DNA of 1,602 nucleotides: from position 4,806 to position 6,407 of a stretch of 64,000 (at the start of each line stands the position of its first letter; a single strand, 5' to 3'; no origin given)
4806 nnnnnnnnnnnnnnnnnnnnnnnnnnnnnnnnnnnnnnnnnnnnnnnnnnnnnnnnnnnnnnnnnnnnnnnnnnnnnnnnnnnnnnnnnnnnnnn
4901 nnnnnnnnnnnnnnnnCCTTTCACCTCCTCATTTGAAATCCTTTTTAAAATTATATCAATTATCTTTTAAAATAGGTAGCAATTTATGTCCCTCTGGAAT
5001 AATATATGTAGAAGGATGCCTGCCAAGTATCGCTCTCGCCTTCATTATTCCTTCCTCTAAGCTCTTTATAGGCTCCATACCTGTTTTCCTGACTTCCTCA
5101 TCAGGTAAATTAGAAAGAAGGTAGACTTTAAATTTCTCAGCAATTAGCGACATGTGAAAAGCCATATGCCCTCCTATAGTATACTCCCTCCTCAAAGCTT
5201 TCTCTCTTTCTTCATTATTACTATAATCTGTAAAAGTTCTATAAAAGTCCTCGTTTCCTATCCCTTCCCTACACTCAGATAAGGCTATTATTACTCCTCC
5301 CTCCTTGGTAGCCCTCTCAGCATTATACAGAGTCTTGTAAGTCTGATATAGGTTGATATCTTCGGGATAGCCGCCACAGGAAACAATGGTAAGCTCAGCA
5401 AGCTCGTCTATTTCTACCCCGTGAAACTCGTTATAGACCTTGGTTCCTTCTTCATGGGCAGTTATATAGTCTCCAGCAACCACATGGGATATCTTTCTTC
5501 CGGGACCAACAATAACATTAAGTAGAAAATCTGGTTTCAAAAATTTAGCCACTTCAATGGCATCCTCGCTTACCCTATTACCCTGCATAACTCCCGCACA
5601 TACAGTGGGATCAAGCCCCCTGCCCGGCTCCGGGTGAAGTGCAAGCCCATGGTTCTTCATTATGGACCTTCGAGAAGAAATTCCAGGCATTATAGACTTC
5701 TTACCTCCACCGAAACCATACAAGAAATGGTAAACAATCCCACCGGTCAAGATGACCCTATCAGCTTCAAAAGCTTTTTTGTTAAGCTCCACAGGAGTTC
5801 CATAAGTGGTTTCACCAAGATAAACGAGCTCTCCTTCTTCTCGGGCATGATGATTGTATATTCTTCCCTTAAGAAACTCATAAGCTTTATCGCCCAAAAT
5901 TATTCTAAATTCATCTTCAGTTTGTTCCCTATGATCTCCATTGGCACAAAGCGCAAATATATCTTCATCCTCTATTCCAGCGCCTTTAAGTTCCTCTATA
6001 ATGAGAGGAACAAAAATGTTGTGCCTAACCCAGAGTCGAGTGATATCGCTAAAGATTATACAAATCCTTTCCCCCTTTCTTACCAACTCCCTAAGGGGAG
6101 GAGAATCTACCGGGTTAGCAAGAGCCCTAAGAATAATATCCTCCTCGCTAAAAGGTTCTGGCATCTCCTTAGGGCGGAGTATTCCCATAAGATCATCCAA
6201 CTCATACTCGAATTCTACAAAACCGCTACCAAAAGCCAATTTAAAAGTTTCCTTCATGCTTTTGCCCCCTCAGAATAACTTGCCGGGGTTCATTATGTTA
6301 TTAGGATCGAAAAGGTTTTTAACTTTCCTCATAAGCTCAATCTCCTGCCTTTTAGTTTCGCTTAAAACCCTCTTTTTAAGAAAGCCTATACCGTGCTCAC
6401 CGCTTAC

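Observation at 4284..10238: Electron-bifurcating-type lactate utilisation cluster (GntR, EtfB, EtfA, FAD-LDH, LarA racemase) with an appended histidine phosphatase and no permease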

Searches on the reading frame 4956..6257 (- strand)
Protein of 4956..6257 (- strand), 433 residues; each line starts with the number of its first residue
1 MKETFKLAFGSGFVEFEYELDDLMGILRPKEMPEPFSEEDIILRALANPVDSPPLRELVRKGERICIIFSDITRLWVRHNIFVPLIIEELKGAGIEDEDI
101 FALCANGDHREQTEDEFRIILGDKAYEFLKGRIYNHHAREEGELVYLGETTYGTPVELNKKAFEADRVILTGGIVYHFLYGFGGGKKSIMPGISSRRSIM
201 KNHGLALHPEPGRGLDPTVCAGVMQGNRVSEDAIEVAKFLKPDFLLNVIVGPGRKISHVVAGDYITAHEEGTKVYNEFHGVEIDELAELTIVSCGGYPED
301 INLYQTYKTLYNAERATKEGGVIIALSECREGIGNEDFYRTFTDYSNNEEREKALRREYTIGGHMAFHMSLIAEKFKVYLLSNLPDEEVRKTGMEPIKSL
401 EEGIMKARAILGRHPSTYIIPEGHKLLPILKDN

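Call 3: search_protein_families(library=pfam, proteins=[window:4956-6257:-])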
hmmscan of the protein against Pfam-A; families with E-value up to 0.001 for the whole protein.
window:4956-6257:- (433 aa): 2 families
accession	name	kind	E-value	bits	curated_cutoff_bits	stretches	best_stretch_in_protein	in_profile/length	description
PF09861.14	Lar_N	-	1.7e-67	227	23.3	1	9-210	1-200/204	Lactate racemase N-terminal domain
PF21113.2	LarA_C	-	8.4e-24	84.7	25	1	287-424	6-148/152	Lactate racemase C-terminal domain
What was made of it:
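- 4956..6257 (-): LarA-superfamily (nickel-pincer-dependent) 2-hydroxyacid racemase of a non-canonical clade. Inferred lactate racemase. Lar_N + LarA_C (call 3).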

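Call 4: search_protein_families(library=ncbifam, proteins=[window:4956-6257:-])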
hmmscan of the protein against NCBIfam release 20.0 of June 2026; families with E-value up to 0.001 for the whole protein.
window:4956-6257:- (433 aa): 6 families
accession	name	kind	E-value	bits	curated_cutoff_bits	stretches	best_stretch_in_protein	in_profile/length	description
NF052525.1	NPN_LarAH10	equivalog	5.4e-143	476.7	540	1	4-429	2-426/426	NPN-dependent 2-hydroxyacid racemase, LarAH10 family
NF052593.1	NPN_racem_MAR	equivalog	1.4e-117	392.8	500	1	6-429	2-414/415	nickel-dependent malate racemase, LarAH6 family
NF033504.2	Ni_dep_LarA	equivalog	5.1e-93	312.1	460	1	5-424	2-417/422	nickel-dependent lactate racemase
NF052595.1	NPN_LarAH5_MAR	equivalog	1.3e-85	287.9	462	1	6-429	2-414/415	nickel-dependent malate racemase, LarAH5 family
NF052592.1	LarAH_14_15_16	equivalog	9.3e-25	87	740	1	26-204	31-211/520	NPN-dependent hydroxyacid isomerase, LarAH14/15/16 family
NF052594.1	NPN_18_hexonate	equivalog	3.2e-05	22.8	500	1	60-206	22-173/411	nickel-dependent putative hexonate epimerase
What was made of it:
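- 4956..6257 (-): NCBIfam scores: LarAH10 476.7 (cut-off 540), MAR-LarAH6 392.8, LarA 312 (cut-off 460) (call 4).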

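Call 9: find_encoding_contigs(protein=window:4956-6257:-, flank=10000, max_places=6)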
Protein window:4956-6257:- (433 aa): 9 contigs read that carry it; 3 places shown.
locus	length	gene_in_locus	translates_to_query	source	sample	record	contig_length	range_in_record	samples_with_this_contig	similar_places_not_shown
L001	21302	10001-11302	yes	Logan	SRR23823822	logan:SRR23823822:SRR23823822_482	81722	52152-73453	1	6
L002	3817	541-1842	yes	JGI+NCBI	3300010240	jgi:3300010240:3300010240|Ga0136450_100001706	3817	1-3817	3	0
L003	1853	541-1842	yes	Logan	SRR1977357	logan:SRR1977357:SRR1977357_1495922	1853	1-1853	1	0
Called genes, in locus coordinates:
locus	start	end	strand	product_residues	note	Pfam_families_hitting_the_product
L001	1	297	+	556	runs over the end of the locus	PF00920:ILVD_EDD_N, PF24877:ILV_EDD_C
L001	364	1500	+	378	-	-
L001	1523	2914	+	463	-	PF00202:Aminotran_3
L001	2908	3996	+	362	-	PF00155:Aminotran_1_2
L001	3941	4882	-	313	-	PF22082:TtuA_LIM_N (weak), PF01171:ATP_bind_3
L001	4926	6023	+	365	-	PF13353:Fer4_12 (weak), PF04055:Radical_SAM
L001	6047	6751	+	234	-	PF00392:GntR, PF07729:FCD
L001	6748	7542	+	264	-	PF01012:ETF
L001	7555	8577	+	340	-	PF01012:ETF, PF00766:ETF_alpha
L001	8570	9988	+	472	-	PF01565:FAD_binding_4, PF02913:FAD-oxidase_C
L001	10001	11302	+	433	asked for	PF09861:Lar_N, PF21113:LarA_C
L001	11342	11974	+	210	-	PF00300:His_Phos_1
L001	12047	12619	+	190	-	PF01558:POR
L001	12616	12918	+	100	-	PF13187:Fer4_9 (faint), PF13484:Fer4_16 (faint), PF00037:Fer4 (weak), PF13237:Fer4_10, PF14697:Fer4_21, PF12837:Fer4_6 (weak), PF00037:Fer4, PF12838:Fer4_7 (weak), +1 more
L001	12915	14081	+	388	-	PF01855:POR_N, PF17147:PFOR_II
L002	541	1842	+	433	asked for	PF09861:Lar_N, PF21113:LarA_C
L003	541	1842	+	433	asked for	PF09861:Lar_N, PF21113:LarA_C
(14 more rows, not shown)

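Call 10: find_homologous_proteins(query=window:4956-6257:-)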
Query window:4956-6257:- (433 aa): 1712 proteins with E <= 0.001 among 7911 candidates; the best 120 are listed.
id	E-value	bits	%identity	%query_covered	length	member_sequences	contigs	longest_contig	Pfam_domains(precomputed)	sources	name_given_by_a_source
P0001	1.4e-286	968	100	98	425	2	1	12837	PF21113.3,PF09861.15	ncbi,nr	ncbi:MAG: nickel-dependent lactate racemase, partial [Synergistetes bacterium]|nr:nickel-dependent l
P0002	1.8e-230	783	76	100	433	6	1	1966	PF21113.3,PF09861.15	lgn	-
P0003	1.5e-222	757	73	100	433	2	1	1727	PF21113.3,PF09861.15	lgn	-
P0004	9.8e-210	715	71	100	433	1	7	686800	PF21113.3,PF09861.15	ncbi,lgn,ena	-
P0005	1.8e-209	714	70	100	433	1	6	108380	PF21113.3,PF09861.15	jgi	-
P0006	2.8e-206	704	69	100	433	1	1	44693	PF21113.3,PF09861.15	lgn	-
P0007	3.3e-206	703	68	100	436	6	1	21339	PF21113.3,PF09861.15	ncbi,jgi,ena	-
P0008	7.9e-191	653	64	100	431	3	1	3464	PF21113.3,PF09861.15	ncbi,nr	ncbi:MAG: nickel-dependent lactate racemase [Synergistetes bacterium]|nr:nickel-dependent lactate ra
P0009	5.0e-190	650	63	100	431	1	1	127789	PF21113.3,PF09861.15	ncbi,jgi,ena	-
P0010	5.5e-185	633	62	99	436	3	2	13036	PF21113.3,PF09861.15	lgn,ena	-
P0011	1.0e-183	629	61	100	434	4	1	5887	PF21113.3,PF09861.15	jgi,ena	-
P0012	8.2e-183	626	63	99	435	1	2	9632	PF21113.3,PF09861.15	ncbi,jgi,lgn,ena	-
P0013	1.1e-180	619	62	98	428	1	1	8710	PF21113.3,PF09861.15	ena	-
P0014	6.2e-176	604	61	99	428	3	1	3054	PF21113.3,PF09861.15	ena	-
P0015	2.6e-174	598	59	100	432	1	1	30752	PF21113.3,PF09861.15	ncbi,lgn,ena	-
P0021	1.2e-141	491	50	100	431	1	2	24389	PF21113.3,PF09861.15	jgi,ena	-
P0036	3.4e-135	469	49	99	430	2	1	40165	PF21113.3,PF09861.15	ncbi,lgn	-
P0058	4.3e-129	449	47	98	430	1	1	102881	PF21113.3,PF09861.15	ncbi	-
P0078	2.8e-119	417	45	100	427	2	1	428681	PF21113.3,PF09861.15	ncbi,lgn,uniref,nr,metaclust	ncbi:nickel-dependent lactate racemase [Dethiobacter alkaliphilus]|uniref:Uncharacterized protein n=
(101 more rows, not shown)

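Call 12: find_related_loci(query=window:4956-6257:-, collection=genome_contigs, flank=10000)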
Query window:4956-6257:- (433 aa) in genome_contigs; peptide patterns used: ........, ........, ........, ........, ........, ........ (x = any residue, [..] = any of these).
101 stretches matched a pattern; 3 encode a relative of the query (tblastn E <= 1e-3); 3 distinct loci.
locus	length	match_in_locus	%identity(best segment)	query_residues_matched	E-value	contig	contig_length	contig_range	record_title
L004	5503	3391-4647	37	4-428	4e-87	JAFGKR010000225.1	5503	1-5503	MAG: Bacteroidetes bacterium isolate Zod_Metabat.348 k87_4953877, whole genome shotgun sequence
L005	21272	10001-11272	41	5-431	3e-109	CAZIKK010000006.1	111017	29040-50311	MAG TPA_asm: uncultured Clostridia bacterium isolate SRP241341_co1_251 genome assembly, contig: NODE_205_length_111017_c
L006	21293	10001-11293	70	1-431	0e+0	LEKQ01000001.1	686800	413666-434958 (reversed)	MAG: bacterium GBS-1 isolate GBS-1 2615921476, whole genome shotgun sequence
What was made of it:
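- Tried and rejected: The genome_contigs scan with the single protein returned only three loci (call 12) and was of little use beyond GBS-1.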

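Call 15: search_solved_structures(query=window:4956-6257:-, show_alignments=3)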
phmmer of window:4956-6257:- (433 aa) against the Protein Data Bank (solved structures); distinct sequences matched with E-value up to 0.001: 10.
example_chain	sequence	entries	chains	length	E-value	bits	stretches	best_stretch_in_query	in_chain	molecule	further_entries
6d6z_A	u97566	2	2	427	2.9e-70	240.5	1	5-430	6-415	Malate racemase Mar2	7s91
2yjg_A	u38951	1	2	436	1.9e-54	188.4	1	6-426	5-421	LACTATE RACEMASE APOPROTEIN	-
8ezf_B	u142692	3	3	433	4.5e-48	167.4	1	35-424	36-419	Lactate racemase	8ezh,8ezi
5huq_A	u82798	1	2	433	6.3e-48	166.9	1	35-424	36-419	Lactate racemization operon protein LarA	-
6c1w_A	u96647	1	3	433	6.3e-48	166.9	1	35-424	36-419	Lactate racemase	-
9eid_A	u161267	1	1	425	5.2e-47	163.9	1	34-430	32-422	A broad-substrate spectrum lactate racemase A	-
9eia_A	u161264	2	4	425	5.2e-47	163.9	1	35-430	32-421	A broad-substrate spectrum lactate racemase A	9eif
9q2u_A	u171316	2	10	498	6.3e-27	97.7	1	29-203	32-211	Lactate racemase A | LarA-like nickel-pincer nucleotide cofactor-utilizing enzyme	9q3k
9q3j_A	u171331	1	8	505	1.2e-20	77.1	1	27-206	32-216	DUF2088 domain-containing protein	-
4nar_A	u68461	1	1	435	6.6e-05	25.2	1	59-207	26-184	Putative uronate isomerase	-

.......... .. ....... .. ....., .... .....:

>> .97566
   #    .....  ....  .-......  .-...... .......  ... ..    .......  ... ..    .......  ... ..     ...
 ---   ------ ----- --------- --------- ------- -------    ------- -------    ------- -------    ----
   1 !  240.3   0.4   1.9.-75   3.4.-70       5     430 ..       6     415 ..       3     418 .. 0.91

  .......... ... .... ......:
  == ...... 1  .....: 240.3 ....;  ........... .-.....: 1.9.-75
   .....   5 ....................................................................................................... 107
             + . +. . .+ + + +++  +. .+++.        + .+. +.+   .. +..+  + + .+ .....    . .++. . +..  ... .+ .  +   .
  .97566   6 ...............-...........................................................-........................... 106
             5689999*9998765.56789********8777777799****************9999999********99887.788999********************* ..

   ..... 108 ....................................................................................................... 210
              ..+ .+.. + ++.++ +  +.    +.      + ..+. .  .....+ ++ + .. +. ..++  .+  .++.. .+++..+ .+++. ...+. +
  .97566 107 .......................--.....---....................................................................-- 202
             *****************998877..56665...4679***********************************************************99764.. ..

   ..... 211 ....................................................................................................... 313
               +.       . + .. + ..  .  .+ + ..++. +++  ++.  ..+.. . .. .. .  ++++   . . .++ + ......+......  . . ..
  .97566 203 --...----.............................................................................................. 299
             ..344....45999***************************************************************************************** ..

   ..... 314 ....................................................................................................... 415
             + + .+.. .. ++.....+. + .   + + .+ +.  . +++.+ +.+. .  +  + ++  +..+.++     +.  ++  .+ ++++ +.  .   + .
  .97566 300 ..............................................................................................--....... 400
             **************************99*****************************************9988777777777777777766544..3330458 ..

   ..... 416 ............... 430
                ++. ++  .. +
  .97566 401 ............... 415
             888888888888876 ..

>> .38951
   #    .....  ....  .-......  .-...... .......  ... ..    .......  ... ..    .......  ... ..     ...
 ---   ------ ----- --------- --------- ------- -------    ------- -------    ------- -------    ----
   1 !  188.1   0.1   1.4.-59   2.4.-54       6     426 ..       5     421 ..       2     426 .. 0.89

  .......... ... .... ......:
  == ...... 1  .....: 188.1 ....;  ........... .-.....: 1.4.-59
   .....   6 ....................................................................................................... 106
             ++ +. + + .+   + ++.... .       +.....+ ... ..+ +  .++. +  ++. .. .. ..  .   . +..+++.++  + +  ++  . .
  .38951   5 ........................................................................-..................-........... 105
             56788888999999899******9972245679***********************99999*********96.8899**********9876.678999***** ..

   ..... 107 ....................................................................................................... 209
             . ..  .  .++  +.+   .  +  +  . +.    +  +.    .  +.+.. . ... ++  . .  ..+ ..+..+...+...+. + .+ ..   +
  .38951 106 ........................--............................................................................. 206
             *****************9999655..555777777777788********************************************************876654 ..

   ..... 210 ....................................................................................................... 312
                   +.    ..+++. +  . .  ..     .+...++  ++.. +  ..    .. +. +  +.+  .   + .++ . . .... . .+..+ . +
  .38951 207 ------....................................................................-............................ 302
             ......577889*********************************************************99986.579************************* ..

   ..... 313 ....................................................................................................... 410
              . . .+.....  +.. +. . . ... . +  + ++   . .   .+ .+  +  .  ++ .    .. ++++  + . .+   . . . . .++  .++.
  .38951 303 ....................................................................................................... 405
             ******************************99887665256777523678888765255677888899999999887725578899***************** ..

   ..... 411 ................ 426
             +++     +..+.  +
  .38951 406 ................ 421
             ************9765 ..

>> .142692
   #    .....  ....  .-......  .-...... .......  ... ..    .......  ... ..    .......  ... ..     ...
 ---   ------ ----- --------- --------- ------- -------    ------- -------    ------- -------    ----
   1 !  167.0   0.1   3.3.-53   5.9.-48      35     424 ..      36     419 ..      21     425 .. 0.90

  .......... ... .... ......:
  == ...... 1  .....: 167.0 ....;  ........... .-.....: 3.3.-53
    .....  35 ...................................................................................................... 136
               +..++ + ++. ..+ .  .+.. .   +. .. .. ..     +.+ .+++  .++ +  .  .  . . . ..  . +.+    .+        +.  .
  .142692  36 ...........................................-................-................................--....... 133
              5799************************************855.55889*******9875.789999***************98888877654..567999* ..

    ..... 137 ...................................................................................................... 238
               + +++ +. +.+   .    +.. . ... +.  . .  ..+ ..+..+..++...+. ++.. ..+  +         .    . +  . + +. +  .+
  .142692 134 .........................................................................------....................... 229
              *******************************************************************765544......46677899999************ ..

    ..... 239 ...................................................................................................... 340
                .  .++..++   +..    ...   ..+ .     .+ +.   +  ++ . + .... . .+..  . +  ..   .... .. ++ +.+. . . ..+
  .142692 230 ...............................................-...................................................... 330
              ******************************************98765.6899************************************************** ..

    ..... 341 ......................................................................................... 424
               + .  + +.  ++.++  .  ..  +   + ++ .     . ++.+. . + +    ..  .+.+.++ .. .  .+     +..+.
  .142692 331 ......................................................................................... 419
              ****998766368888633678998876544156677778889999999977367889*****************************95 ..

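Call 23: find_encoding_contigs(protein=P0009, flank=10000, max_places=2)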
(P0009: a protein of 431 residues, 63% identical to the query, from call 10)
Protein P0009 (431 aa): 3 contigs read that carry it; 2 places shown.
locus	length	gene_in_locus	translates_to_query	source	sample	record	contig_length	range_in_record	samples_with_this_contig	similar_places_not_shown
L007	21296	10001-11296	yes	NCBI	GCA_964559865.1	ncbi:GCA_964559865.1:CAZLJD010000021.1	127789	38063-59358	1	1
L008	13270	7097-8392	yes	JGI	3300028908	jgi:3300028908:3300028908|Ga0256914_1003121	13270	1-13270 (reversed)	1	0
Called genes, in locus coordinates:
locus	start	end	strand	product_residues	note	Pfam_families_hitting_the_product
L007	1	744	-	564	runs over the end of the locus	PF00753:Lactamase_B, PF12706:Lactamase_B_2, PF22505:RNase_J_b_CASP, PF07521:RMMBL, PF17770:RNase_J_C (weak)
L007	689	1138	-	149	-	PF00692:dUTPase, PF22769:DCD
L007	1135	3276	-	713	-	PF01138:RNase_PH, PF03725:RNase_PH_C, PF03726:PNPase, PF01138:RNase_PH, PF00013:KH_1, PF00575:S1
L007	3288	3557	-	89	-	PF00312:Ribosomal_S15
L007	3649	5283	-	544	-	PF03109:ABC1, PF27536:UbiB_helical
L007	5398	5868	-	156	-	PF07963:N_methyl, PF08334:T2SSG, PF22434:PilW_C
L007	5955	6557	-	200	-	PF07963:N_methyl, PF08334:T2SSG (weak), PF22434:PilW_C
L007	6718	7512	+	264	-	PF01012:ETF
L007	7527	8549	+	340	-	PF01012:ETF, PF00766:ETF_alpha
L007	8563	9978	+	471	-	PF01565:FAD_binding_4, PF02913:FAD-oxidase_C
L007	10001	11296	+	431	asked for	PF09861:Lar_N, PF21113:LarA_C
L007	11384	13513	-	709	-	PF11104:PilM_2 (faint), PF06723:MreB_Mbl (faint), PF02597:ThiS (faint), PF14450:FtsA, PF02824:TGS (faint)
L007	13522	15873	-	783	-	PF00488:MutS_V, PF05816:TelA (weak), PF01713:Smr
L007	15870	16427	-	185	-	PF02674:Colicin_V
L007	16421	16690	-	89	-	PF05164:ZapA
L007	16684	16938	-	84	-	-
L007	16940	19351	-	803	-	PF01588:tRNA_bind, PF03483:B3_4, PF03484:B5, PF17759:tRNA_synthFbeta, PF03147:FDX-ACB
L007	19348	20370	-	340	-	PF02912:Phe_tRNA-synt_N, PF01409:tRNA-synt_2d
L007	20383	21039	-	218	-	PF02254:TrkA_N, PF02080:TrkA_C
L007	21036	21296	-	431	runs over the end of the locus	PF02386:TrkH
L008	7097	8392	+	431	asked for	PF09861:Lar_N, PF21113:LarA_C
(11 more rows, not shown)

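Call 24: find_encoding_contigs(protein=P0015, flank=10000, max_places=2)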
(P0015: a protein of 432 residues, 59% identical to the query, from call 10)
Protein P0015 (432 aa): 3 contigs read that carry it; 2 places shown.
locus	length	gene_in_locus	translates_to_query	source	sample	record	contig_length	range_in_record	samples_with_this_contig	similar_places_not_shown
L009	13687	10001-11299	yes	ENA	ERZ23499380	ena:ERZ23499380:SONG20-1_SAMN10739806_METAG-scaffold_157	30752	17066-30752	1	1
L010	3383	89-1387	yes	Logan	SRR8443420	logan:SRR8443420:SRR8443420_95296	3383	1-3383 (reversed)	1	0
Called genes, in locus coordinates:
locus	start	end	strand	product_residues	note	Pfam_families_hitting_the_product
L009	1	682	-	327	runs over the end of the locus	PF01073:3Beta_HSD, PF01370:Epimerase, PF02719:Polysacc_synt_2, PF04321:RmlD_sub_bind (weak), PF05368:NmrA, PF13460:NAD_binding_10, PF16363:GDP_Man_Dehyd, PF07993:NAD_binding_4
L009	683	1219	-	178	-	PF00440:TetR_N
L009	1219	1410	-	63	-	-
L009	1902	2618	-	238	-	PF00392:GntR, PF07729:FCD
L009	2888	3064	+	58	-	-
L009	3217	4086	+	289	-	PF01012:ETF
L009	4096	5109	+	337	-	PF01012:ETF, PF00766:ETF_alpha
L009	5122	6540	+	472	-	PF01565:FAD_binding_4, PF02913:FAD-oxidase_C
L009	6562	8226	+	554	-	PF02652:Lactate_perm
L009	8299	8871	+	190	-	PF04893:Yip1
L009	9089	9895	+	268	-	PF23023:Anti-Pycsar_Apyc1, PF00753:Lactamase_B, PF12706:Lactamase_B_2 (weak)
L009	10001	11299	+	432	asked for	PF09861:Lar_N, PF21113:LarA_C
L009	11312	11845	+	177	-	PF07155:ECF-ribofla_trS (weak), PF12822:ECF_trnsprt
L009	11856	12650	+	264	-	PF00294:PfkB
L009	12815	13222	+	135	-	PF13393:tRNA-synt_His, PF00587:tRNA-synt_2b (weak)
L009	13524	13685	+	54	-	?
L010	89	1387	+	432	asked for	PF09861:Lar_N, PF21113:LarA_C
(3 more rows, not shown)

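Call 25: find_encoding_contigs(protein=P0036, flank=10000, max_places=2)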
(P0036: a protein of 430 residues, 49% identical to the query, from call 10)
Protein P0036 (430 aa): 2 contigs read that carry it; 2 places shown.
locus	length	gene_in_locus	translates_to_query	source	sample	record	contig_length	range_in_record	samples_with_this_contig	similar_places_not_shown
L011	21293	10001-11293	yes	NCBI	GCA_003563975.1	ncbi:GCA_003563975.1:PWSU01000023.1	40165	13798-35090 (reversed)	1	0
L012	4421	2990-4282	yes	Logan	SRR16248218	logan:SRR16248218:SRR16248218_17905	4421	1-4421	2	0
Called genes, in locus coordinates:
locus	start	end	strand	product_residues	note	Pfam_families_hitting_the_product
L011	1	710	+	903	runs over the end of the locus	PF04932:Wzy_C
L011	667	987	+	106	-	-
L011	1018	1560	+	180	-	PF01625:PMSR, PF20939:MsrA_helical (weak)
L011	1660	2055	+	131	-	-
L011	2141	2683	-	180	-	-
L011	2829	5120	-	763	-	PF00413:Peptidase_M10, PF18998:Flg_new_2, PF00404:Dockerin_1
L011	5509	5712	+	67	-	-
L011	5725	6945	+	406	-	PF01979:Amidohydro_1, PF07969:Amidohydro_3 (weak)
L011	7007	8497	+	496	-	PF01266:DAO (weak), PF01593:Amino_oxidase, PF03486:HI0933_like (faint), PF07992:Pyr_redox_2 (faint), PF12831:FAD_oxidored (weak), PF13450:NAD_binding_8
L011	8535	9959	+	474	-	PF01565:FAD_binding_4, PF02913:FAD-oxidase_C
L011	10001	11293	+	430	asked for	PF09861:Lar_N, PF21113:LarA_C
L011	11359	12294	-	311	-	PF00892:EamA, PF03151:TPT (weak), PF00892:EamA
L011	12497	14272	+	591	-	PF03600:CitMHS, PF02080:TrkA_C, PF00939:Na_sulph_symp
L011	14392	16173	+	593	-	PF00939:Na_sulph_symp, PF03600:CitMHS, PF02080:TrkA_C, PF00939:Na_sulph_symp, PF03600:CitMHS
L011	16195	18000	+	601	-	PF03600:CitMHS, PF02080:TrkA_C, PF03600:CitMHS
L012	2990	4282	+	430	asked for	PF09861:Lar_N, PF21113:LarA_C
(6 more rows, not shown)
